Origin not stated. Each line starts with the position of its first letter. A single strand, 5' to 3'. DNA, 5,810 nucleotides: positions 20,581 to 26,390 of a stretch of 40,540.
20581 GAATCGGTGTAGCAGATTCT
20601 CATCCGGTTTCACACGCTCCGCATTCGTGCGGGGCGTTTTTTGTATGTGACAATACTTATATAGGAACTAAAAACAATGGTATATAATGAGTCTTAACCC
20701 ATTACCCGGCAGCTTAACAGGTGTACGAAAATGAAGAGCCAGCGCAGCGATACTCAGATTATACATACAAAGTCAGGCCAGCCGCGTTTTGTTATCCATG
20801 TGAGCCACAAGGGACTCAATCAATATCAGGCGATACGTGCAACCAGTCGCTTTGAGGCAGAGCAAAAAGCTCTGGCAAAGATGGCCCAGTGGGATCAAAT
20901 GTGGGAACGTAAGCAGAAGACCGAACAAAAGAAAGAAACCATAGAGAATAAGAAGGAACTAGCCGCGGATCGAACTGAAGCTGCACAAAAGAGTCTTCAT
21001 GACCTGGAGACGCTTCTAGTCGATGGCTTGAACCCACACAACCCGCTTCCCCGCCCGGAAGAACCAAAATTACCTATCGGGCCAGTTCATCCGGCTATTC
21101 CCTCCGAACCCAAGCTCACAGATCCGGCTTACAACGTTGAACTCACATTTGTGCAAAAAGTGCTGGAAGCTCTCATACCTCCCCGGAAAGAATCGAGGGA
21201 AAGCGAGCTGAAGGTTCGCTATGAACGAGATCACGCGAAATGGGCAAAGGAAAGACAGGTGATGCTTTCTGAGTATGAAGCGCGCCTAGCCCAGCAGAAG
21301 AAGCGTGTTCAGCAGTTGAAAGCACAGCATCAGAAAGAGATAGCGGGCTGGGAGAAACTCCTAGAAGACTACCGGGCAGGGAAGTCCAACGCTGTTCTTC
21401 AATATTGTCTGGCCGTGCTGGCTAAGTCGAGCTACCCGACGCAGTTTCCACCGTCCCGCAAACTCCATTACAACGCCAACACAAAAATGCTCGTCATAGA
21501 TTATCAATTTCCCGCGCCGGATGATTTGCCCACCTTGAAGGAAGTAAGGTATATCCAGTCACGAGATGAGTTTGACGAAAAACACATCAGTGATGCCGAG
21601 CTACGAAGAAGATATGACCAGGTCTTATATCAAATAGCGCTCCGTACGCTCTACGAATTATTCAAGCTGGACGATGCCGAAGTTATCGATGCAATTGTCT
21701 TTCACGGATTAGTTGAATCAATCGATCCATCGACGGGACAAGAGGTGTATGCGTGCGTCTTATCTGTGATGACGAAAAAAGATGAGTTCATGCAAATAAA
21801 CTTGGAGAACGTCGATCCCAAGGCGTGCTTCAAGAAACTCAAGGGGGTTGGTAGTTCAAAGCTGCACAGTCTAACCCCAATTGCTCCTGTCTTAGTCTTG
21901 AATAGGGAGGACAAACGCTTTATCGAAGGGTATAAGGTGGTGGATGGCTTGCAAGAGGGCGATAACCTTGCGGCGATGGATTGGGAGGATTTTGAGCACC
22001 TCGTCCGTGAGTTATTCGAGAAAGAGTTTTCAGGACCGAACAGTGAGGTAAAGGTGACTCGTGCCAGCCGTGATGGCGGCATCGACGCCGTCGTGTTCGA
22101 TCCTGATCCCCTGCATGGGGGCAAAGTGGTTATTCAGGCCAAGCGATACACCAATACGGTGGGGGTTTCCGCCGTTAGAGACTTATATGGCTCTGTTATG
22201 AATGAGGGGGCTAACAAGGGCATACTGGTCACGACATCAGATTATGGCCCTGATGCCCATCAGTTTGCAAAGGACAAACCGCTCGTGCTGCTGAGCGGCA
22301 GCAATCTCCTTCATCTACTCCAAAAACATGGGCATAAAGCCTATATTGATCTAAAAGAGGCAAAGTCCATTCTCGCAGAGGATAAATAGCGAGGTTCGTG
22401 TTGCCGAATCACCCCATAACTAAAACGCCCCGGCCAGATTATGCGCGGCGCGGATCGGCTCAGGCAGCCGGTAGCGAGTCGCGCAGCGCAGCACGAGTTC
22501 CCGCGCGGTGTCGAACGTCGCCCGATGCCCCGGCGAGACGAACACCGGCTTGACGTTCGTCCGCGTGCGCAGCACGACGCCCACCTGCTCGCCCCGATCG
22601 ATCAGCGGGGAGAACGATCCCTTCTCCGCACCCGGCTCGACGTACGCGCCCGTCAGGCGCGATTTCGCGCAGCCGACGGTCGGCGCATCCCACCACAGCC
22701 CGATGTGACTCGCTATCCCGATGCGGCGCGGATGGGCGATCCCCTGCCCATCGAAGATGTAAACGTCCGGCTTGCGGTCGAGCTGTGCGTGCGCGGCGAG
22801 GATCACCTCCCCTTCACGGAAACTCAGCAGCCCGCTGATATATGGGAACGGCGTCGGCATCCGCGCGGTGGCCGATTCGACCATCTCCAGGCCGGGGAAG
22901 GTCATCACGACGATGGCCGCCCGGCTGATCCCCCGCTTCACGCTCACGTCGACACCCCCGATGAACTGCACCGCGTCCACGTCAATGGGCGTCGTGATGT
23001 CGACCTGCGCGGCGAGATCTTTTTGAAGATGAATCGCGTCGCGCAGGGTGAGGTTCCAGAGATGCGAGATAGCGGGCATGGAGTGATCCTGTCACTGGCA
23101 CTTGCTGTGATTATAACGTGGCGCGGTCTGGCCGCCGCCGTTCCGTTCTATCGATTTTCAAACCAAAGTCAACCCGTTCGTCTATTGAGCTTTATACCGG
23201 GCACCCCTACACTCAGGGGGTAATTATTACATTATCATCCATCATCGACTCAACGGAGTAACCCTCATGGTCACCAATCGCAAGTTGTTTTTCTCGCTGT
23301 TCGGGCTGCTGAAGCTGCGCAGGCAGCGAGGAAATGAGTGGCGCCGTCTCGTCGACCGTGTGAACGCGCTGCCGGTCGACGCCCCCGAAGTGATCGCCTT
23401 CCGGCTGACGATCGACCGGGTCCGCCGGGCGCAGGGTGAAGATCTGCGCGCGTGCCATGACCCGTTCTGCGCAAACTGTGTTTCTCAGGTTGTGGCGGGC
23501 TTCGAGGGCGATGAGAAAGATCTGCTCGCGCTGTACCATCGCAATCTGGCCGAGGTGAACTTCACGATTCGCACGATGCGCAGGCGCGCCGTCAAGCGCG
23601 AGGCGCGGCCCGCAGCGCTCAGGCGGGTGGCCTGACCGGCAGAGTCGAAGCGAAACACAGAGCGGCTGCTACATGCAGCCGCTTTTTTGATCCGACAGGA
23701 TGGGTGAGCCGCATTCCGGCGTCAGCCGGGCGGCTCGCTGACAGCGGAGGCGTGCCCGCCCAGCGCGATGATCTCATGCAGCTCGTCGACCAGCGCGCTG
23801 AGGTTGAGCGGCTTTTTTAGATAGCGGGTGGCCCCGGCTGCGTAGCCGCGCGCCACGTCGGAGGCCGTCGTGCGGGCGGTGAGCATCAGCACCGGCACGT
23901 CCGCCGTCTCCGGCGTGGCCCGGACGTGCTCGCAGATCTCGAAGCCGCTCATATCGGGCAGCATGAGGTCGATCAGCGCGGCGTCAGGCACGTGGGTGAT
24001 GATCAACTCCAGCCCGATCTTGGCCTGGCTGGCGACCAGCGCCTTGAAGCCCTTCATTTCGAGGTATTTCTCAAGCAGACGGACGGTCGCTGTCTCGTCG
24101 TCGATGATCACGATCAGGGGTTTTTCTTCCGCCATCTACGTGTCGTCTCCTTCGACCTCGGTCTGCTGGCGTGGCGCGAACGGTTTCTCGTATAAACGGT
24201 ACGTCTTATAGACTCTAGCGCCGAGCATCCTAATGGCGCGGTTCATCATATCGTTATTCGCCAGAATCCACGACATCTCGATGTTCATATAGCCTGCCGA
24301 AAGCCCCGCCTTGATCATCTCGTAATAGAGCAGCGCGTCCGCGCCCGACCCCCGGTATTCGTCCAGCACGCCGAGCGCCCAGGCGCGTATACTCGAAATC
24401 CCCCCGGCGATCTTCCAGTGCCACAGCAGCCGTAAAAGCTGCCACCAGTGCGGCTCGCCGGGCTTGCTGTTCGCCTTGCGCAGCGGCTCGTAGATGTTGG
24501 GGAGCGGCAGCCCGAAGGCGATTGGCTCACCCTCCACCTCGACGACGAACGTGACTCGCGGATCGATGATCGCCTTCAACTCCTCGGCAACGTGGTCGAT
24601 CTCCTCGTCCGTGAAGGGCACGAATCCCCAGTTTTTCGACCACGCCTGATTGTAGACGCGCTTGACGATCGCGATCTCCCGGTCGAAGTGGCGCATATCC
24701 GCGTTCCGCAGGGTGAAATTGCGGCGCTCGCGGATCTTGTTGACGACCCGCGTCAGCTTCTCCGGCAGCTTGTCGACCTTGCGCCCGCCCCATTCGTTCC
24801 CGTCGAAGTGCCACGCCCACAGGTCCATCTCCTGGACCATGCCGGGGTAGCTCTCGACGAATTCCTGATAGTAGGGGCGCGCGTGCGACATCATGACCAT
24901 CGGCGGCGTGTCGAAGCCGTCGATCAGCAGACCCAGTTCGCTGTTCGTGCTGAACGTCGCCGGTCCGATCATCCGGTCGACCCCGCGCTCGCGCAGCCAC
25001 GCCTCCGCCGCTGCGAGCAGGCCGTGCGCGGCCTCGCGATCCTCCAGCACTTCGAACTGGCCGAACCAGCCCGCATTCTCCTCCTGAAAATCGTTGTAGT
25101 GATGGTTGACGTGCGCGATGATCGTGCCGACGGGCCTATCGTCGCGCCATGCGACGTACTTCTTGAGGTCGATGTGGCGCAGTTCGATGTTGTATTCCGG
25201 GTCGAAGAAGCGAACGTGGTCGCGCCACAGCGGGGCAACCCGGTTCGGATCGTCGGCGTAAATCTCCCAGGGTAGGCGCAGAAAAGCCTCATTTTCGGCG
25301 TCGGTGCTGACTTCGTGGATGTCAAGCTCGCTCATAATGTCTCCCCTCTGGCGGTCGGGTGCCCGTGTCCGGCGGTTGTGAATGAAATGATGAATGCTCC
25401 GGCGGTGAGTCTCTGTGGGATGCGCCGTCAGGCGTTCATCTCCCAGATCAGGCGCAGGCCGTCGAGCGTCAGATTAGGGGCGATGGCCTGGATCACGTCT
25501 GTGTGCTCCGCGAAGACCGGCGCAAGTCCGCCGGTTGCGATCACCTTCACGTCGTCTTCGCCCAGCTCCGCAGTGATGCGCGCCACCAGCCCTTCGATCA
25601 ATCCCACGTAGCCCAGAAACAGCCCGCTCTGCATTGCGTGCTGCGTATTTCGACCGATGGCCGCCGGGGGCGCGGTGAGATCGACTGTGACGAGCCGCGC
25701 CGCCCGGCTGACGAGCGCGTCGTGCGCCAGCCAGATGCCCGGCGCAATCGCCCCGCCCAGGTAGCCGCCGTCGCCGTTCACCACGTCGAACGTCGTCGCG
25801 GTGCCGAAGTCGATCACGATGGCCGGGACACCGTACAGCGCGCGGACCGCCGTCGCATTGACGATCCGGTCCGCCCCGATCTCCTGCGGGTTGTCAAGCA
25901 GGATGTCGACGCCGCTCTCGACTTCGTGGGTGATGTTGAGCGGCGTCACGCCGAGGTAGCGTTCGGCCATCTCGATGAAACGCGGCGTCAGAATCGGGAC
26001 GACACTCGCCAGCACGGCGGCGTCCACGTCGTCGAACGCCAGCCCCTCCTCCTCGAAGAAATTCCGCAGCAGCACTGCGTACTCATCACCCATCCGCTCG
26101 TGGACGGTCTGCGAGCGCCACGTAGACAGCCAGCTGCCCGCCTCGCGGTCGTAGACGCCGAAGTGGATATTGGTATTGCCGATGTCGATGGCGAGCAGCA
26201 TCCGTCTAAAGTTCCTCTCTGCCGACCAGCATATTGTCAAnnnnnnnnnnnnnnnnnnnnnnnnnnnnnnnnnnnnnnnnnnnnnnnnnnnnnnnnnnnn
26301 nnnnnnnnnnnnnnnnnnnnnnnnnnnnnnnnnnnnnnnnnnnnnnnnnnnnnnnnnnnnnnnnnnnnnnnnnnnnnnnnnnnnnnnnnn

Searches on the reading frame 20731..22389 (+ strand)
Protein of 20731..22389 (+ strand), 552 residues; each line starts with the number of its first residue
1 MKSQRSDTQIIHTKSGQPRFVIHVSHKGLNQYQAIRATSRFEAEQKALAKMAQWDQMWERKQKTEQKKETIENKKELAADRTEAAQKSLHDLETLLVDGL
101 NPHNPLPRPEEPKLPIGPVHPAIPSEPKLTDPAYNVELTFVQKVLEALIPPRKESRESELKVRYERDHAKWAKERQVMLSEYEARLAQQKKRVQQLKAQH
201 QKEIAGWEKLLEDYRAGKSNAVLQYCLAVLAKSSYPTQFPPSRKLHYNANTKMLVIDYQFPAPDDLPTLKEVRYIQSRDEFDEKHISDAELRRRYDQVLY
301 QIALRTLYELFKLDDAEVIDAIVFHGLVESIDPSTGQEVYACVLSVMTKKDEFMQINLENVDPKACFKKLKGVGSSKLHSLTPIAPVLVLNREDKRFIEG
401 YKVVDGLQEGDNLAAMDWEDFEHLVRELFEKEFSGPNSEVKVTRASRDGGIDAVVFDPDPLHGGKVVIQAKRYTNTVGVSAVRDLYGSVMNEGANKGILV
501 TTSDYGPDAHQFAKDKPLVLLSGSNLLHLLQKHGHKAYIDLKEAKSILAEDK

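Call 69: search_protein_families(library=pfam, proteins=[window:20731-22389:+], max_evalue=0.0001)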
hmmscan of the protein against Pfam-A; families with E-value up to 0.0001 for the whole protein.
window:20731-22389:+ (552 aa): 2 families
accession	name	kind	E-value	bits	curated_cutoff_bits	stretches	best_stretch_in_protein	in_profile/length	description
PF04471.18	Mrr_cat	-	6.2e-33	113.8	21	1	414-530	2-115/115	Restriction endonuclease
PF22722.2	NA-iREase1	-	5.7e-10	39.6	27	1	436-521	12-99/106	NACHT-associated inactive Restriction Endonuclease 1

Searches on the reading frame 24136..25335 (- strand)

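Call 69: search_protein_families(library=pfam, proteins=[window:24136-25335:-], max_evalue=0.0001)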
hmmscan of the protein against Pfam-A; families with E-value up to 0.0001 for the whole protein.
window:24136-25335:- (399 aa): 2 families
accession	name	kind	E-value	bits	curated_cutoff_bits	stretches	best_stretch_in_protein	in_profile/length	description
PF00583.31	Acetyltransf_1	-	2.4e-07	31.5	20.7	0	48-123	20-98/116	Acetyltransferase (GNAT) family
PF13480.13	Acetyltransf_6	-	3.1e-05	24.6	22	0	194-274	7-86/143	Acetyltransferase (GNAT) domain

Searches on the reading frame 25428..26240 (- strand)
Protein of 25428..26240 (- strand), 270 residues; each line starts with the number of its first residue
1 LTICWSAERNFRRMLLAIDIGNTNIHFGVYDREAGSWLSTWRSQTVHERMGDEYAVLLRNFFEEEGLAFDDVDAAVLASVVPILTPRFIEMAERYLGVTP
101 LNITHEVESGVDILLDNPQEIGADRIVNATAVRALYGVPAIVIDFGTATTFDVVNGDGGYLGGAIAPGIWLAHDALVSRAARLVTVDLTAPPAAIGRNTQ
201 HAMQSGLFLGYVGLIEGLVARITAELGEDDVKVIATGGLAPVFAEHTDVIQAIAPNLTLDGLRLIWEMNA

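Call 69: search_protein_families(library=pfam, proteins=[window:25428-26240:-], max_evalue=0.0001)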
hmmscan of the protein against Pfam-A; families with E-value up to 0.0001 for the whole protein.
window:25428-26240:- (270 aa): 1 family
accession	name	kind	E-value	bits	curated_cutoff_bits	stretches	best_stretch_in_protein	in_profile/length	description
PF03309.20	Pan_kinase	-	8.5e-68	228.7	24.7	1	15-221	1-205/205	Type III pantothenate kinase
